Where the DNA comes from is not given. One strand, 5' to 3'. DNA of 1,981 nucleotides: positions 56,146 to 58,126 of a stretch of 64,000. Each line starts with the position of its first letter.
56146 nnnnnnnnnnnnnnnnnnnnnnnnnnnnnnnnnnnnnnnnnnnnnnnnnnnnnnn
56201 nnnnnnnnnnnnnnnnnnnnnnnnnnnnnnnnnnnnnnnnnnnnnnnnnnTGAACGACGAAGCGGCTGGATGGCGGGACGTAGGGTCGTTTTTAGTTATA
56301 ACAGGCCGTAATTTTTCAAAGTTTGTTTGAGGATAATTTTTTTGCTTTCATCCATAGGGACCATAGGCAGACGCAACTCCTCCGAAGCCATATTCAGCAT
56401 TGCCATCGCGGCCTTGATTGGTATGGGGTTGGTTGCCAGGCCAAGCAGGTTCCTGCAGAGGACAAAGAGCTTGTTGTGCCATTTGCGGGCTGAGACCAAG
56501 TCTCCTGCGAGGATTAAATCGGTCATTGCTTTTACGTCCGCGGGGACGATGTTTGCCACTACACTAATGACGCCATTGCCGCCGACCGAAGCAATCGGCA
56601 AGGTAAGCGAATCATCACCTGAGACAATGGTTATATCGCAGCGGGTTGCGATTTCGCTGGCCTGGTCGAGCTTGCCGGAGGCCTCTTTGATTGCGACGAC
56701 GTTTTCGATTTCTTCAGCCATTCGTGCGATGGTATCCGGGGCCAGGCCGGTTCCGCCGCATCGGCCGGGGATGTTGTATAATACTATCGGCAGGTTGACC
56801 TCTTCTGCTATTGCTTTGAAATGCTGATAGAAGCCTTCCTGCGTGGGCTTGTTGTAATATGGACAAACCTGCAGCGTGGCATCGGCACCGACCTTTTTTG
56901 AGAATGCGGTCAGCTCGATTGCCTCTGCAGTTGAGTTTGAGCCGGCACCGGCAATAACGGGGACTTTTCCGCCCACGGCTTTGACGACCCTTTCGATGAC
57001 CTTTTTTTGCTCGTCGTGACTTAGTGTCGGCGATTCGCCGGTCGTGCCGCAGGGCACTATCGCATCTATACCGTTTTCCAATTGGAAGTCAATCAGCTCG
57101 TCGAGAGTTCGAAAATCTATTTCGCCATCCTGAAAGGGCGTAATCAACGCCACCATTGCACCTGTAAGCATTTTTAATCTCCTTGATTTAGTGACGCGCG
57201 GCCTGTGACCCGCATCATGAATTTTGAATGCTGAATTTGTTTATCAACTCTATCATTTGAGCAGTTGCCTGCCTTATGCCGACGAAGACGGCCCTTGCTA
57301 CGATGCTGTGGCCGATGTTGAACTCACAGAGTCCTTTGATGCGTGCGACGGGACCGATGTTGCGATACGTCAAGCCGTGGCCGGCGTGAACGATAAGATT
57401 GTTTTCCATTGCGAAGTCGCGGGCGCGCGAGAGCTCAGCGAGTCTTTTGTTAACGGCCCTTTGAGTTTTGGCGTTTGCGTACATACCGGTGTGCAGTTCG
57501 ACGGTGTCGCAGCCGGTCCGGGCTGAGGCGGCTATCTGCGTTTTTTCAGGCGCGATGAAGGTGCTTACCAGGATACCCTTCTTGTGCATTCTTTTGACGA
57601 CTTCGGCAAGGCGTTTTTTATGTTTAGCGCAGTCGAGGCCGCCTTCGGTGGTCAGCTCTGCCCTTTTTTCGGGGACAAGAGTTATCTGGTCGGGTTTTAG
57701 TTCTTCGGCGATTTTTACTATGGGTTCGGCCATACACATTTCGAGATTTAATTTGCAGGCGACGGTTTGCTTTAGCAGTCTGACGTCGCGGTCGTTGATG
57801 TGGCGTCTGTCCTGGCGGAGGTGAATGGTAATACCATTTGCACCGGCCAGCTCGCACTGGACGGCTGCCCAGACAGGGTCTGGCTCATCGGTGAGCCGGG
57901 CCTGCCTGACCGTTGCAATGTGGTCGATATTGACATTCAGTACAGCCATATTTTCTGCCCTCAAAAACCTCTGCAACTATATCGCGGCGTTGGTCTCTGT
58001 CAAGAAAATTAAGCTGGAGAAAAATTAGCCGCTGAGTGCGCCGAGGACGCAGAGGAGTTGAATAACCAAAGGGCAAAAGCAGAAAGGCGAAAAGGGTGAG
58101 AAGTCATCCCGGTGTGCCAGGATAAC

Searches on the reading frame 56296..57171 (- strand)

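Call 3: search_protein_families(library=pfam, proteins=[window:56296-57171:-])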
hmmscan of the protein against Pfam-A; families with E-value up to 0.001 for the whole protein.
window:56296-57171:- (291 aa): 1 family
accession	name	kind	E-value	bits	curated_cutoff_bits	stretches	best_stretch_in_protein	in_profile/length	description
PF00701.28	DHDPS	-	7.7e-94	314.1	22.1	1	2-287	2-288/289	Dihydrodipicolinate synthetase family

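Call 4: search_protein_families(library=ncbifam, proteins=[window:56296-57171:-])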
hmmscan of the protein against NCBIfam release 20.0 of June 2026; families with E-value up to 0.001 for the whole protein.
window:56296-57171:- (291 aa): 7 families
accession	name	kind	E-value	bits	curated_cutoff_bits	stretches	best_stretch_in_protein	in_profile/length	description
TIGR00674.1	dapA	equivalog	1.4e-106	355.5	206.15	1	5-287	2-285/286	4-hydroxy-tetrahydrodipicolinate synthase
TIGR02313.1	HpaI-NOT-DapA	exception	1.5e-75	253.8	396.7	1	3-291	2-292/294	2,4-dihydroxyhept-2-ene-1,7-dioic acid aldolase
NF003164.0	PRK04147.1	equivalog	2.4e-39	135.4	281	1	2-288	4-290/294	N-acetylneuraminate lyase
NF002958.0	PRK03620.1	subfamily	2.8e-34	118.3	278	1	9-287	18-298/307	5-dehydro-4-deoxyglucarate dehydratase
TIGR00683.1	nanA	equivalog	3.5e-34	118.5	382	1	2-277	1-277/293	N-acetylneuraminate lyase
TIGR03249.1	KdgD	equivalog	1.1e-32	113.4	373.95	1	9-287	16-297/299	5-dehydro-4-deoxyglucarate dehydratase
NF040954.1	Arch_KDGaldase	equivalog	8e-32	110.7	390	1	6-286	4-279/288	bifunctional 2-dehydro-3-deoxy-phosphogluconate/2-dehydro-3-deoxy-6-phosphogalactonate aldolase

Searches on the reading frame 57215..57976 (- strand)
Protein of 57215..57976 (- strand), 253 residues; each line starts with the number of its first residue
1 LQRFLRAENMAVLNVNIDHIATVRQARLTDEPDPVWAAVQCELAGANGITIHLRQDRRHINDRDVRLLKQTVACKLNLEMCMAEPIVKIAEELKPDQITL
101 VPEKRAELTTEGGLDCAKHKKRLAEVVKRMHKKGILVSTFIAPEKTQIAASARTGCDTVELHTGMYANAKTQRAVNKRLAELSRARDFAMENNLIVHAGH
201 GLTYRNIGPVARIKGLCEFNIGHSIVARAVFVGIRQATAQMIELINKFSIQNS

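Call 3: search_protein_families(library=pfam, proteins=[window:57215-57976:-])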
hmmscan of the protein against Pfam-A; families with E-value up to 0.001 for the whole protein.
window:57215-57976:- (253 aa): 1 family
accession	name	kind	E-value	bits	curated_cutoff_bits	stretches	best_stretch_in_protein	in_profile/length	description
PF03740.19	PdxJ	-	4.1e-93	311.3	24.5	1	13-245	2-234/234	Pyridoxal phosphate biosynthesis protein PdxJ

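Call 4: search_protein_families(library=ncbifam, proteins=[window:57215-57976:-])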
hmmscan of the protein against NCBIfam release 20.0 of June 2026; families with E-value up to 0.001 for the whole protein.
window:57215-57976:- (253 aa): 6 families
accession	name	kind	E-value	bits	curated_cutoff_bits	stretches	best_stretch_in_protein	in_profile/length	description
NF003625.0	PRK05265.1-3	equivalog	3.9e-99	330.8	190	1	10-247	2-239/242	pyridoxine 5'-phosphate synthase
NF003623.0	PRK05265.1-1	equivalog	3.9e-94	314.6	347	1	11-246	4-239/243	pyridoxine 5'-phosphate synthase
NF003627.0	PRK05265.1-5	equivalog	9.9e-91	303.3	207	1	13-246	3-239/240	pyridoxine 5'-phosphate synthase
TIGR00559.1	pdxJ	equivalog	2.8e-86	289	192.75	1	13-246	2-238/239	pyridoxine 5'-phosphate synthase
NF003624.0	PRK05265.1-2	equivalog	3.6e-80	268.9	331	1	11-247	6-245/252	pyridoxine 5'-phosphate synthase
NF003626.0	PRK05265.1-4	equivalog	2.7e-59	200.3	222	1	10-246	2-243/246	pyridoxine 5'-phosphate synthase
